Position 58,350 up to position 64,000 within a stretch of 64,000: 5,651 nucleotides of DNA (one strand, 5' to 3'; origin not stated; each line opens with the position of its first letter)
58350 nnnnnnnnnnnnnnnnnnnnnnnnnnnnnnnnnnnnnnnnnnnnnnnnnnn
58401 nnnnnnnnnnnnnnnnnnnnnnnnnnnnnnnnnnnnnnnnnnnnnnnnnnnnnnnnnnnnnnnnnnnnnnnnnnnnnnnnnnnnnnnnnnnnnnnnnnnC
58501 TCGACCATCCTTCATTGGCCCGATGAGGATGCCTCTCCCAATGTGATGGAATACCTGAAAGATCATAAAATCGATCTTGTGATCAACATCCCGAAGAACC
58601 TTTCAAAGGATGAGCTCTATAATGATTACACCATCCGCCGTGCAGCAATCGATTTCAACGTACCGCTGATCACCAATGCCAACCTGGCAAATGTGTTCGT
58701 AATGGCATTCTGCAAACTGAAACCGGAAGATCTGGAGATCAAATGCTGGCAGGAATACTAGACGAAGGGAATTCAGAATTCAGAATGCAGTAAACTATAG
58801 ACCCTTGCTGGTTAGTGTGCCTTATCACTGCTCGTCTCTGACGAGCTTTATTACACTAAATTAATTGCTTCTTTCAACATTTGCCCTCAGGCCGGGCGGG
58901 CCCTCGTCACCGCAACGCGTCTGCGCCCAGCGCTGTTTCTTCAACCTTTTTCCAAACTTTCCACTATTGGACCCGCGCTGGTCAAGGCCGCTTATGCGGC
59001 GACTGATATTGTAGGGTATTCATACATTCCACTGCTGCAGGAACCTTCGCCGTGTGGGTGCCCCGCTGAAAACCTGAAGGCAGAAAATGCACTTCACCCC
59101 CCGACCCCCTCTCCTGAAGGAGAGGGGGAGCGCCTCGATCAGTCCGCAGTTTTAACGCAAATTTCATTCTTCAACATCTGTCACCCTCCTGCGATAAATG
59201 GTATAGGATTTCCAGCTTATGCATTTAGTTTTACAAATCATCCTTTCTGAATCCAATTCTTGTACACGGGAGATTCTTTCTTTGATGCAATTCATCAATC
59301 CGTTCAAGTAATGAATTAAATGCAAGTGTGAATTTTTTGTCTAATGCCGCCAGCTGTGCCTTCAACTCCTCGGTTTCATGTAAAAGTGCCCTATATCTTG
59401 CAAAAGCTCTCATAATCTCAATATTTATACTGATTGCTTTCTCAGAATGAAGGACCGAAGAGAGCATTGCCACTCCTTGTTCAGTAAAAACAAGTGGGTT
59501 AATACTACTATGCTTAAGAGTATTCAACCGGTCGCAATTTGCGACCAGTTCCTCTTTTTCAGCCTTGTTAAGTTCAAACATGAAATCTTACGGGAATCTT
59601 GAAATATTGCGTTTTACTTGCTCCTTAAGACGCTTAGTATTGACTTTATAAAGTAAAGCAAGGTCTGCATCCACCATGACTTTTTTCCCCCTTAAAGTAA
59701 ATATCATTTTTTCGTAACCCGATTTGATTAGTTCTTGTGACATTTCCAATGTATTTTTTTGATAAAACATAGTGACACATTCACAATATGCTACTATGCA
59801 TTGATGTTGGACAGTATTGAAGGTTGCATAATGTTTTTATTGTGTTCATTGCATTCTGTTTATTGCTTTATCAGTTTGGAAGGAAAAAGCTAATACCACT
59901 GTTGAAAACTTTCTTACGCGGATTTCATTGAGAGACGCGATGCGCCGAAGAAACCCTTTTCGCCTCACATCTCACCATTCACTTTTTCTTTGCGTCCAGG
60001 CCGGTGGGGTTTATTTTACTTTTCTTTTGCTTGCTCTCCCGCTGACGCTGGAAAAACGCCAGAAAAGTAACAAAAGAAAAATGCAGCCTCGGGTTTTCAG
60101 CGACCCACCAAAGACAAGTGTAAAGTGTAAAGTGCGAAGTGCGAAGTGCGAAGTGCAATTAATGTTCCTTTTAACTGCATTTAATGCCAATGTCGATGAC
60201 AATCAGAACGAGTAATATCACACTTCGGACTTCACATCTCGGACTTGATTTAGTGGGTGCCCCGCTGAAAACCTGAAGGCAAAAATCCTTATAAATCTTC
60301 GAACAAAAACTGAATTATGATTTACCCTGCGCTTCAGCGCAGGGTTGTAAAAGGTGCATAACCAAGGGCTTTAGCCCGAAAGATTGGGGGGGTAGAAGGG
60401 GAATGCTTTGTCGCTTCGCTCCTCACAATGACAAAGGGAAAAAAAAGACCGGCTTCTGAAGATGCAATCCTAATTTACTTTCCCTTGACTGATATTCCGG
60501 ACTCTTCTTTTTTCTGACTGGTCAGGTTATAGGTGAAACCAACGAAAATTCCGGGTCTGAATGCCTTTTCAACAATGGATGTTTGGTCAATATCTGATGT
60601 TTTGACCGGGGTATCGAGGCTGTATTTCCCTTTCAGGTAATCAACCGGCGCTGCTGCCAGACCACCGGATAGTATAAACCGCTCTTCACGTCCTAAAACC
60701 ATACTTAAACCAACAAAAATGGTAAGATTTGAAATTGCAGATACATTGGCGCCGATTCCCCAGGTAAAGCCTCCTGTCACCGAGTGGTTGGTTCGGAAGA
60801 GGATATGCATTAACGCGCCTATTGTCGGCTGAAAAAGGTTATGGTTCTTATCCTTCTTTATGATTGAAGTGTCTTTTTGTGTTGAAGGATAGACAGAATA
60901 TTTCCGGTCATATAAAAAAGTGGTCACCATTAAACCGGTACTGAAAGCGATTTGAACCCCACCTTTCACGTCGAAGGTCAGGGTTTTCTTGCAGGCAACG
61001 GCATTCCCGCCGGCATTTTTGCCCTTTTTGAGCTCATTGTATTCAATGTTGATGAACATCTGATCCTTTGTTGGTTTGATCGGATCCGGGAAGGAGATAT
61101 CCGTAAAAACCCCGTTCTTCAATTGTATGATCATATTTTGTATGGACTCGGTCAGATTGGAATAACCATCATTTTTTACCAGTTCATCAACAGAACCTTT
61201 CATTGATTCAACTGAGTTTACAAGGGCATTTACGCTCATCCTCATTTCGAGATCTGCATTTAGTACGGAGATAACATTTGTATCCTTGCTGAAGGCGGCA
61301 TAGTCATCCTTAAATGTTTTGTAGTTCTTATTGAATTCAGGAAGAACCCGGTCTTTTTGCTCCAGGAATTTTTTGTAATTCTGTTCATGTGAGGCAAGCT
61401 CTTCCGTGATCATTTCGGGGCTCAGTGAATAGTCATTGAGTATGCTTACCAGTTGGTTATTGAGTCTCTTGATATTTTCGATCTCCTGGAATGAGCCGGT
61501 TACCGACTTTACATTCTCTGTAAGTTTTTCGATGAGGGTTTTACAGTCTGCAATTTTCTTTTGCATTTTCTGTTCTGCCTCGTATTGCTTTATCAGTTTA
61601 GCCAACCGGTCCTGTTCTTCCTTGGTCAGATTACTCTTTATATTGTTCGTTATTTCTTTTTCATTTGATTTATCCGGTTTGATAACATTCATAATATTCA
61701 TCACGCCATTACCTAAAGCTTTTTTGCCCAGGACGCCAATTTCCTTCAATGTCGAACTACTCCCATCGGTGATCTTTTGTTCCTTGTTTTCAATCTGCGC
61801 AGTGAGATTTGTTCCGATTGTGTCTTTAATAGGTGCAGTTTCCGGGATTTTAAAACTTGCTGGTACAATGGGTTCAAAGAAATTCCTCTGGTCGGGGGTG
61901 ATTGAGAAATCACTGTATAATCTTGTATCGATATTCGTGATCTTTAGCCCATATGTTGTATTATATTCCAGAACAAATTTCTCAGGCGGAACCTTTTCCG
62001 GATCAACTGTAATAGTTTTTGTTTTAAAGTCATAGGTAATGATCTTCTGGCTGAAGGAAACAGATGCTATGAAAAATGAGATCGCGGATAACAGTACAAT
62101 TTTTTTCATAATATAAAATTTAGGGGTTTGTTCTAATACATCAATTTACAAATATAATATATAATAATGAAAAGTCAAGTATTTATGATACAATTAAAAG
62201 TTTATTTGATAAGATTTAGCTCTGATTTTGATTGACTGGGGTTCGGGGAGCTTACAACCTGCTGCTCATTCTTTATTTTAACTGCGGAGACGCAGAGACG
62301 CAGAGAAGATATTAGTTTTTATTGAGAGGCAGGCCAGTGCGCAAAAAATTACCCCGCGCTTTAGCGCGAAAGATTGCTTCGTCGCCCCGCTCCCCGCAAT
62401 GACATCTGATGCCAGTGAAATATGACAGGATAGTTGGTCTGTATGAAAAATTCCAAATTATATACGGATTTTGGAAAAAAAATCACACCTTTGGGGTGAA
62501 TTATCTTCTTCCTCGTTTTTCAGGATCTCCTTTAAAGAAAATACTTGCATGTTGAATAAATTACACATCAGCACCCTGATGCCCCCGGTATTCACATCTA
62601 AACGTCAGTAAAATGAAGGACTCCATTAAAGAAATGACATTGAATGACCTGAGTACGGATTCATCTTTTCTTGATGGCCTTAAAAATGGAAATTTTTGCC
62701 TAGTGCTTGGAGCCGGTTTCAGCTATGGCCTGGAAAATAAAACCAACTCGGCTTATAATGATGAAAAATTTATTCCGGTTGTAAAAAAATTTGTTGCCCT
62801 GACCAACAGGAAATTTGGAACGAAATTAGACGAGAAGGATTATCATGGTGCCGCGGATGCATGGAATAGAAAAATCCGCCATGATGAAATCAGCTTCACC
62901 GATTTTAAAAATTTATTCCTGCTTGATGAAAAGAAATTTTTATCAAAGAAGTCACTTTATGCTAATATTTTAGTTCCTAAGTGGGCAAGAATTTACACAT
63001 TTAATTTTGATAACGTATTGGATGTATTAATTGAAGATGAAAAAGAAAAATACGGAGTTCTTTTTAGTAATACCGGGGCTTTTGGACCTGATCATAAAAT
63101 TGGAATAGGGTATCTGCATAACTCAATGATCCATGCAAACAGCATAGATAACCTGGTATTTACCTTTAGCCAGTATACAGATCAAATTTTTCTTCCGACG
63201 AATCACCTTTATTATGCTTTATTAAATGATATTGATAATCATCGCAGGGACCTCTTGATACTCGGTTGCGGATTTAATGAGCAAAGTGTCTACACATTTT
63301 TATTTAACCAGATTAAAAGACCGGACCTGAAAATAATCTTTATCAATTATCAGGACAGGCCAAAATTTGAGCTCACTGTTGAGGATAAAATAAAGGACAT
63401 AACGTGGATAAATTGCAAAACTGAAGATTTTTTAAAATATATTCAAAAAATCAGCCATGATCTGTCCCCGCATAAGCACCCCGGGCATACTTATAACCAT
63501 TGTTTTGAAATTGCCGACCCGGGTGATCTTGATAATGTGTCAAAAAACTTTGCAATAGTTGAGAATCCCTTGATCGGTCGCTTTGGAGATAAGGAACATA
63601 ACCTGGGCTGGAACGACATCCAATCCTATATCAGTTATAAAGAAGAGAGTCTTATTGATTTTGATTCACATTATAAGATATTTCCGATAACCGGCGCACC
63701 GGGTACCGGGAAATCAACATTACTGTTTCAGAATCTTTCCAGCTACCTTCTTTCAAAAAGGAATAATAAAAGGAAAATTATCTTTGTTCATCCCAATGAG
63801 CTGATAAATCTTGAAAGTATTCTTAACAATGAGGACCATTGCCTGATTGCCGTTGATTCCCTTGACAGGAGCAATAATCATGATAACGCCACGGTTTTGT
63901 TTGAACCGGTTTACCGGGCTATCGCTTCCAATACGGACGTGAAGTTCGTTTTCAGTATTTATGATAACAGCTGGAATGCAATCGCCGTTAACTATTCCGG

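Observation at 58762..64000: Accessory island immediately downstream of carB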

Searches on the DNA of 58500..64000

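Call 42: search_rna_families(source=window, start=58500, end=64000, threshold=evalue, max_evalue=1)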
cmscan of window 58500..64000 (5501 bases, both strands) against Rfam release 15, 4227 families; matches with E-value up to 1: 1.
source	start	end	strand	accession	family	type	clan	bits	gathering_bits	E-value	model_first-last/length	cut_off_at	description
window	60324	60344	-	RF01687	Acido-Lenti-1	Gene; sRNA;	-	19.7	37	0.39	1-46/46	no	Acido-Lenti-1 RNA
